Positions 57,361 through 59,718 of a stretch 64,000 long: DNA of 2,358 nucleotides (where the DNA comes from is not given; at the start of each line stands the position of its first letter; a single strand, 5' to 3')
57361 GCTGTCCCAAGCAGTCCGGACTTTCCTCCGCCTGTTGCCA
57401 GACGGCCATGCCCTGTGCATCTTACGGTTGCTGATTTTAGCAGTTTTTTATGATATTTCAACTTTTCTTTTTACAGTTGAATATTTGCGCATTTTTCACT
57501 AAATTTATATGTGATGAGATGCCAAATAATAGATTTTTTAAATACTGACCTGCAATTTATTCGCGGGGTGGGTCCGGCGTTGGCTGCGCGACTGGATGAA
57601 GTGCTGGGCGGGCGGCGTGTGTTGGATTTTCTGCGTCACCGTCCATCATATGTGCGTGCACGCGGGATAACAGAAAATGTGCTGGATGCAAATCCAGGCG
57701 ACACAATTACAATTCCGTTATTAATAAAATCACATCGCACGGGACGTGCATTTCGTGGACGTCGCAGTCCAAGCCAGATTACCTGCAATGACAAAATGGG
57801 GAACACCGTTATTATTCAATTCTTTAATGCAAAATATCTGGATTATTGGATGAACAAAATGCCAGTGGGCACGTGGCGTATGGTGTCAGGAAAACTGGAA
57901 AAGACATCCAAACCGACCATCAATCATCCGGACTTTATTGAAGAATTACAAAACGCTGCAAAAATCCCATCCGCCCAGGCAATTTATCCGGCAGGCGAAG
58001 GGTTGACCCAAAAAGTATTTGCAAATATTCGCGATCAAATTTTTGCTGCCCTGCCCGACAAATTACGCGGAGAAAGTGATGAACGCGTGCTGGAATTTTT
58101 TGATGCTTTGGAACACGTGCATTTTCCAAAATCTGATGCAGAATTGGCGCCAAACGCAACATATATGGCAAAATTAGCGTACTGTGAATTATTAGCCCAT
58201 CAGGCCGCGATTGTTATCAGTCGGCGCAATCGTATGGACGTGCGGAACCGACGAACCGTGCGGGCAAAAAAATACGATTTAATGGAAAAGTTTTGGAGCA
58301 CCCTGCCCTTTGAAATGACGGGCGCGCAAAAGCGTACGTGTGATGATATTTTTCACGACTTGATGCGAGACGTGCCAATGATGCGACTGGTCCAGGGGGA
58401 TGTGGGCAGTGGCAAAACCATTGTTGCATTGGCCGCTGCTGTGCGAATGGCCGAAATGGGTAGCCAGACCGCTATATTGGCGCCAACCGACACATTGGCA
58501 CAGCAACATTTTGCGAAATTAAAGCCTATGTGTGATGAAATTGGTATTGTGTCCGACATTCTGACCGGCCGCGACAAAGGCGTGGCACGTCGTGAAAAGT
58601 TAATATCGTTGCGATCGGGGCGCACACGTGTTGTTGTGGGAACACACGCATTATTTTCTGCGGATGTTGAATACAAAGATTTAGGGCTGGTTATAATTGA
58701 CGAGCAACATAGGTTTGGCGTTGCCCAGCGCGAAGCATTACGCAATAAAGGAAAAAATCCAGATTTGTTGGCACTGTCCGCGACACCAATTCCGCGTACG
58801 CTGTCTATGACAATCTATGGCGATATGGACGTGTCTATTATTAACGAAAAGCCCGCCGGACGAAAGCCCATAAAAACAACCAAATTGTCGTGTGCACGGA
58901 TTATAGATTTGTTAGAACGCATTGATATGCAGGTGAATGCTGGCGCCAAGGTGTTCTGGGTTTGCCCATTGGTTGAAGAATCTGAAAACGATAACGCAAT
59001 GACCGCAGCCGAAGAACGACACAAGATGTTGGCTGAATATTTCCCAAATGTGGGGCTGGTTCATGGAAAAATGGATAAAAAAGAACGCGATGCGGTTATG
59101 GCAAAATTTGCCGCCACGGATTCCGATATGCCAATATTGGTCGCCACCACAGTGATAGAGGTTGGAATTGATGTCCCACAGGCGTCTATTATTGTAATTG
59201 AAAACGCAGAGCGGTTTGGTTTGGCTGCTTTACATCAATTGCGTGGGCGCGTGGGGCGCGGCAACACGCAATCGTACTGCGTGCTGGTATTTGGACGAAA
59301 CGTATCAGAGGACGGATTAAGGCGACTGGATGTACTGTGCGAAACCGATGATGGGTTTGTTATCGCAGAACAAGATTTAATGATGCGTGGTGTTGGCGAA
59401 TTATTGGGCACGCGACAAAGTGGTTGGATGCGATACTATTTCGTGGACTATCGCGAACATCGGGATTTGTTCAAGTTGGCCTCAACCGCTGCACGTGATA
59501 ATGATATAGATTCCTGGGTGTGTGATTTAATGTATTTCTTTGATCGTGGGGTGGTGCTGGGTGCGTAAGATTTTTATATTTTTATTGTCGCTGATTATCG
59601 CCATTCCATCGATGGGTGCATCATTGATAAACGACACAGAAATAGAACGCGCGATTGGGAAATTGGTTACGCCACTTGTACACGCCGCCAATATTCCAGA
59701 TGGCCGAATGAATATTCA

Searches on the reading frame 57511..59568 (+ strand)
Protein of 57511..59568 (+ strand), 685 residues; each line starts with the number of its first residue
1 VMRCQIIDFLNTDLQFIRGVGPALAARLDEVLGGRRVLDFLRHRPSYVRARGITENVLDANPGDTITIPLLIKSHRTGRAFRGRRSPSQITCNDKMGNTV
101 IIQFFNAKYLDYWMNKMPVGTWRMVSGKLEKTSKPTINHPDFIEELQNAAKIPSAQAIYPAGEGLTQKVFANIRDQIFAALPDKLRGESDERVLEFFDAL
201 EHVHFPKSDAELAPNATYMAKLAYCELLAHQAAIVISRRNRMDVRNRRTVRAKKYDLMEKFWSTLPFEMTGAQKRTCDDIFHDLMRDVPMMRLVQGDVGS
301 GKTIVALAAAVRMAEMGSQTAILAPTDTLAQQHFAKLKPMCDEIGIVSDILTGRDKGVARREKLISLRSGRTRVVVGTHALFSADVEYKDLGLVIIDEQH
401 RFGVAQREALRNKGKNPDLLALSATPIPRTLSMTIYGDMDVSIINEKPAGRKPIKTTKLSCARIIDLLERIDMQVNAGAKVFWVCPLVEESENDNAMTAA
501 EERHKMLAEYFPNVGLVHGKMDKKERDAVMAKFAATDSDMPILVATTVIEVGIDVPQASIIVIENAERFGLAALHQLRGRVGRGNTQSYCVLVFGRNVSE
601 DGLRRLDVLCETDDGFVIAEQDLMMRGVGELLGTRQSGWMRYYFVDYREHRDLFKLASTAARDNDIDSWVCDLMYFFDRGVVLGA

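Call 14: search_protein_families(library=pfam, proteins=[window:57511-59568:+], max_evalue=0.0001)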
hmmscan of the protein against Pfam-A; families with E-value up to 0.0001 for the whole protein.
window:57511-59568:+ (685 aa): 5 families
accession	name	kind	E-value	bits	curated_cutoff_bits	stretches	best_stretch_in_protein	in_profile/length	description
PF00270.35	DEAD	-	3.4e-23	82.6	26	1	273-431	4-164/167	DEAD/DEAH box helicase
PF00271.37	Helicase_C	-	4.1e-20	72.5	23.5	1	474-584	11-109/110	Helicase conserved C-terminal domain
PF04851.21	ResIII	-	3.9e-11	43.6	22.5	1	292-426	26-162/164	Type III restriction enzyme, res subunit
PF19833.4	RecG_dom3_C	-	1.6e-05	25.3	26.8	1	612-639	1-28/87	ATP-dependent DNA helicase RecG, domain 3, C-terminal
PF22590.2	Cas3-like_C_2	-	1.7e-05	25.5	27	1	480-584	4-104/106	CRISPR-associated nuclease/helicase Cas3, C-terminal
